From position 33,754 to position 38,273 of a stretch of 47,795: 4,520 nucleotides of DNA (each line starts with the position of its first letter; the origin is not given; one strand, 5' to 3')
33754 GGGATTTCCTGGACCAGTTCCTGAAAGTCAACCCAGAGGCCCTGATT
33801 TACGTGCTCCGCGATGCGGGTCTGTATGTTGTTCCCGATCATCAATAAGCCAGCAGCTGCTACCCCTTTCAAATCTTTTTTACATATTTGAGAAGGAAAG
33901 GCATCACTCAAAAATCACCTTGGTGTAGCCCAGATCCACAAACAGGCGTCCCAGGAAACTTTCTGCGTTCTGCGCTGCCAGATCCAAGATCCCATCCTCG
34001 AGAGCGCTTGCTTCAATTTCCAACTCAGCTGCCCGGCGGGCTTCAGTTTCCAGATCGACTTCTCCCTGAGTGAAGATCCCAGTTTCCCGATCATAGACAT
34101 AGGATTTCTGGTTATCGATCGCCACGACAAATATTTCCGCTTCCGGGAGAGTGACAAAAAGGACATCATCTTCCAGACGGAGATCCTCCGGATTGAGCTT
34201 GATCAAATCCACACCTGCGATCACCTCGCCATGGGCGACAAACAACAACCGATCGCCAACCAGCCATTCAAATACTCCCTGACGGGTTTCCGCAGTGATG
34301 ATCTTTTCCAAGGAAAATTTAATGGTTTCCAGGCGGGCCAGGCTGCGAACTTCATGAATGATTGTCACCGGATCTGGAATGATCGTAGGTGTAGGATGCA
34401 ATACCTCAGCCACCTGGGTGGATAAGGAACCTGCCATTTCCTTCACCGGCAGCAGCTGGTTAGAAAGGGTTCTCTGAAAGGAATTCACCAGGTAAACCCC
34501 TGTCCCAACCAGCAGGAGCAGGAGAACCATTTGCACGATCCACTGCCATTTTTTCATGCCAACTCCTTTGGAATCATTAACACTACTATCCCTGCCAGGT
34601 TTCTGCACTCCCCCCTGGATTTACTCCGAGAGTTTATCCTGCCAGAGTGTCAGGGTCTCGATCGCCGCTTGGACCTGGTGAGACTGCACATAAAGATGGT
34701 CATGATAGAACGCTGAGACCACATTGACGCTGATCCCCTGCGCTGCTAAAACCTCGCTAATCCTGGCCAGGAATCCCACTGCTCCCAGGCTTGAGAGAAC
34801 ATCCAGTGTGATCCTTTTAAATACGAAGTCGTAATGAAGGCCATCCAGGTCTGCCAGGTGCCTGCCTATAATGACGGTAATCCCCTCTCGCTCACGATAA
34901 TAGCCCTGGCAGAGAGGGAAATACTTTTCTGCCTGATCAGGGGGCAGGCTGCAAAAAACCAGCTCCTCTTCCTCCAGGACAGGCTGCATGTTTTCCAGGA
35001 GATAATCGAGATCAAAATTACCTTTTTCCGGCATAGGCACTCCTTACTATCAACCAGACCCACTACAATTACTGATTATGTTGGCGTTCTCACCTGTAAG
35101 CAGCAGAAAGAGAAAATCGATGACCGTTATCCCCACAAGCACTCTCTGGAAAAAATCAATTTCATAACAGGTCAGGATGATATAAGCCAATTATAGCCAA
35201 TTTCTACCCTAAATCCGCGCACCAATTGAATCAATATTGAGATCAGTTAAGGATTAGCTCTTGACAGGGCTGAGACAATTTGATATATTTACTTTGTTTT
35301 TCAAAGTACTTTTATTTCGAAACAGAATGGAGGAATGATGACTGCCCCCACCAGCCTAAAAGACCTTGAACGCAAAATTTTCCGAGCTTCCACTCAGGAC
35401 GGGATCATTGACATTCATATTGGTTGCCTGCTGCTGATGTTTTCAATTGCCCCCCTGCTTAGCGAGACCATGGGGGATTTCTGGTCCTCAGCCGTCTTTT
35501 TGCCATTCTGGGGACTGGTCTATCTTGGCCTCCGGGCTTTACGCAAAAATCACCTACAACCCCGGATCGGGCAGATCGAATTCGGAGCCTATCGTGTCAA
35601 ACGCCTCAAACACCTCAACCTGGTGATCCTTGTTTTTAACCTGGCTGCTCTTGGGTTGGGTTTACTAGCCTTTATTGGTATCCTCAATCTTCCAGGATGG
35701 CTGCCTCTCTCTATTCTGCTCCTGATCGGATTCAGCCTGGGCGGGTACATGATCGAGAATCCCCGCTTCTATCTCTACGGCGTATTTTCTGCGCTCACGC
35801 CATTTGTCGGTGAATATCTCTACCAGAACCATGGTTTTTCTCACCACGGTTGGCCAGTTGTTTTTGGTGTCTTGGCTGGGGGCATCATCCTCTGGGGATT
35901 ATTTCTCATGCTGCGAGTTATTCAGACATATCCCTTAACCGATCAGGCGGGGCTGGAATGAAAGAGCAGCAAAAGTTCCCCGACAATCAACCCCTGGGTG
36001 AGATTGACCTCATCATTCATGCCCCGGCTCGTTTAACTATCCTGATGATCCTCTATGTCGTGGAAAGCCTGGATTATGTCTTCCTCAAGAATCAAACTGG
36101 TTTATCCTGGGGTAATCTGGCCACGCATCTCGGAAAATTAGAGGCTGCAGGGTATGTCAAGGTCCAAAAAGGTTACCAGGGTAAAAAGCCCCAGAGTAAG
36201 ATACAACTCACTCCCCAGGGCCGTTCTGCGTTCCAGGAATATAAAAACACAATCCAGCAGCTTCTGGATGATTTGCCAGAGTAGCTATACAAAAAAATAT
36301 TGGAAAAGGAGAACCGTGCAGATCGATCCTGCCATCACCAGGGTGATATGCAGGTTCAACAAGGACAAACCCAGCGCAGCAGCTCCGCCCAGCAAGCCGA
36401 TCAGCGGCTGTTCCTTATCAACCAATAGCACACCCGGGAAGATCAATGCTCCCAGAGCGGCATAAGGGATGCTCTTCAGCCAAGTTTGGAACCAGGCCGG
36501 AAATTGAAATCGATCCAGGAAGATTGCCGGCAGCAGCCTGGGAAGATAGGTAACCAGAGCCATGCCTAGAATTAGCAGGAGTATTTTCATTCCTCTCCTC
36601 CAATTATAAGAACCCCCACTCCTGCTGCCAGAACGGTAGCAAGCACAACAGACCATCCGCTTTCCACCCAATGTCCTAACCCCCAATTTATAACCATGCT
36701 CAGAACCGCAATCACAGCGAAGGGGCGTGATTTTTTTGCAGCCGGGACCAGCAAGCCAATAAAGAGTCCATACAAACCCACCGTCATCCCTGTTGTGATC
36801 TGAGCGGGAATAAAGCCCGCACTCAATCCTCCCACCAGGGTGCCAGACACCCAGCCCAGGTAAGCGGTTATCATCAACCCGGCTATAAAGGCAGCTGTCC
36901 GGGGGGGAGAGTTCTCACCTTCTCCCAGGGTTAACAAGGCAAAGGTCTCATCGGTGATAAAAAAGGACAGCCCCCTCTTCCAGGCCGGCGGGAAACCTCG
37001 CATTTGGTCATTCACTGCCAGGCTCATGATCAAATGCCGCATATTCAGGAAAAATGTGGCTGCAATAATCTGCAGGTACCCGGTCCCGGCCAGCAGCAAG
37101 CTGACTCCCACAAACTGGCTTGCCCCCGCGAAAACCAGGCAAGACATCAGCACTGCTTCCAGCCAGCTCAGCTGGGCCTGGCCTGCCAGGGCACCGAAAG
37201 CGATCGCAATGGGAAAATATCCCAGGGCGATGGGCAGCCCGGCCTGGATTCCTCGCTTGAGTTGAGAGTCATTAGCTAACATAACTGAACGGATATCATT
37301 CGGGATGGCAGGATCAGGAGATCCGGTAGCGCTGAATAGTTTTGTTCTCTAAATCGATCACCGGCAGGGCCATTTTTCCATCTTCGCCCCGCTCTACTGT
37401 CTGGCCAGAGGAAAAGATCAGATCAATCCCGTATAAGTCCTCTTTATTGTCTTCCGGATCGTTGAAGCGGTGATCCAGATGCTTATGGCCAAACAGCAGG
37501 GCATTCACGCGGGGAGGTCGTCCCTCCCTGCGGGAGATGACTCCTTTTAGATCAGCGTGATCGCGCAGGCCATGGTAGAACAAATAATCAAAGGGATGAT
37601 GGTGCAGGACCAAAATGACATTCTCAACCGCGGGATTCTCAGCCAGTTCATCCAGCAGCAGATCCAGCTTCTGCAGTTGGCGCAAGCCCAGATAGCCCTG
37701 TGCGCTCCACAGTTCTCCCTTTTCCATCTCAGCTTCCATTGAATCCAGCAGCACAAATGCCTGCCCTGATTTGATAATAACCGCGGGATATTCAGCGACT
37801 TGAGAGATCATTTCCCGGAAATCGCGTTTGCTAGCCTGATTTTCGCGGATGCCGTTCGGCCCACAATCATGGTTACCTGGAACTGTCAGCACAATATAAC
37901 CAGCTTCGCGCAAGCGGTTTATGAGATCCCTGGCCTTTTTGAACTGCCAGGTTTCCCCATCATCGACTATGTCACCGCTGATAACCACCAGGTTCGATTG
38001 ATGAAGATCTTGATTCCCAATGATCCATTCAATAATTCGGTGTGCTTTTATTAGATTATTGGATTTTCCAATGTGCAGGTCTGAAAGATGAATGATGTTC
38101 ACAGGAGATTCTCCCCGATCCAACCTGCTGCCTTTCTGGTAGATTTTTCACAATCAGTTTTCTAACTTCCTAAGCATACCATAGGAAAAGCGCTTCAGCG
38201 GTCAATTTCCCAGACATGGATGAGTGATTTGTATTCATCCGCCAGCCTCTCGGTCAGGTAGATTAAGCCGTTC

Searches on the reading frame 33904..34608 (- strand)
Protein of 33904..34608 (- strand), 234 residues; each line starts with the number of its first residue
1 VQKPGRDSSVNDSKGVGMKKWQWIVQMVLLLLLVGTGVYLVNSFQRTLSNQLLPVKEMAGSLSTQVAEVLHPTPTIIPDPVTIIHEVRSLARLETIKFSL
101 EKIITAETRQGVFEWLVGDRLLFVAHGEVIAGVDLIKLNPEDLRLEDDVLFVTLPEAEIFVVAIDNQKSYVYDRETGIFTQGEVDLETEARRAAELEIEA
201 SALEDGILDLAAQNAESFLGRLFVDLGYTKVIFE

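Call 34: search_protein_families(library=pfam, proteins=[window:33904-34608:-], max_evalue=0.00001)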
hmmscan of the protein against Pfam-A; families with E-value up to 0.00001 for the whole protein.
window:33904-34608:- (234 aa): 1 family
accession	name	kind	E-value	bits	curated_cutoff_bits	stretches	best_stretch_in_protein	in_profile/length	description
PF14014.11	DUF4230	-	1.5e-31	109.9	27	1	86-231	2-146/148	Protein of unknown function (DUF4230)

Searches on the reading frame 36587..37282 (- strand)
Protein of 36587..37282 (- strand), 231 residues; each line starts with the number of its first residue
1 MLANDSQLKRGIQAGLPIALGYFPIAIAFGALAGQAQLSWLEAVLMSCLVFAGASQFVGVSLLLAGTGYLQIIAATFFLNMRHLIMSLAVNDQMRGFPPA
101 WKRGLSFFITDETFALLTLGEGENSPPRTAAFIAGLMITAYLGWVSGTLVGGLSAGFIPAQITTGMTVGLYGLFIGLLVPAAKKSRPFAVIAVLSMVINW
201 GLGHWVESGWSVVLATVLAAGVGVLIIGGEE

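Call 34: search_protein_families(library=pfam, proteins=[window:36587-37282:-], max_evalue=0.00001)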
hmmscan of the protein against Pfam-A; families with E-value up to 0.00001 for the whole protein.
window:36587-37282:- (231 aa): 1 family
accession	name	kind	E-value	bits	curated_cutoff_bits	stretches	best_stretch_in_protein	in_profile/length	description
PF03591.19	AzlC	-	2.9e-42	144.8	32.1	1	17-158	1-137/137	AzlC protein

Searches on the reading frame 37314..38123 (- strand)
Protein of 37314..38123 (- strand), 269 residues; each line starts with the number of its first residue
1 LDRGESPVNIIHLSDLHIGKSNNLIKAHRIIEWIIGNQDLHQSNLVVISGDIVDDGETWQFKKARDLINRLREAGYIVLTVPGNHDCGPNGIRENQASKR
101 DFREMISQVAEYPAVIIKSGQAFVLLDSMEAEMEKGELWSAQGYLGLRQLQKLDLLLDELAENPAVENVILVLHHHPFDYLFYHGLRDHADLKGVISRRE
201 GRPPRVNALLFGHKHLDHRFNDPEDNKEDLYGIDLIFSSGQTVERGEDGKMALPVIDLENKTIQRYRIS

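Call 34: search_protein_families(library=pfam, proteins=[window:37314-38123:-], max_evalue=0.00001)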
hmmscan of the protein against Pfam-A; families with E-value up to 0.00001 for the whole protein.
window:37314-38123:- (269 aa): 1 family
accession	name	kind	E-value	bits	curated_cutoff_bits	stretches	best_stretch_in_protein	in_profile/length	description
PF00149.33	Metallophos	-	4.3e-15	57.1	21.5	1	9-215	2-189/191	Calcineurin-like phosphoesterase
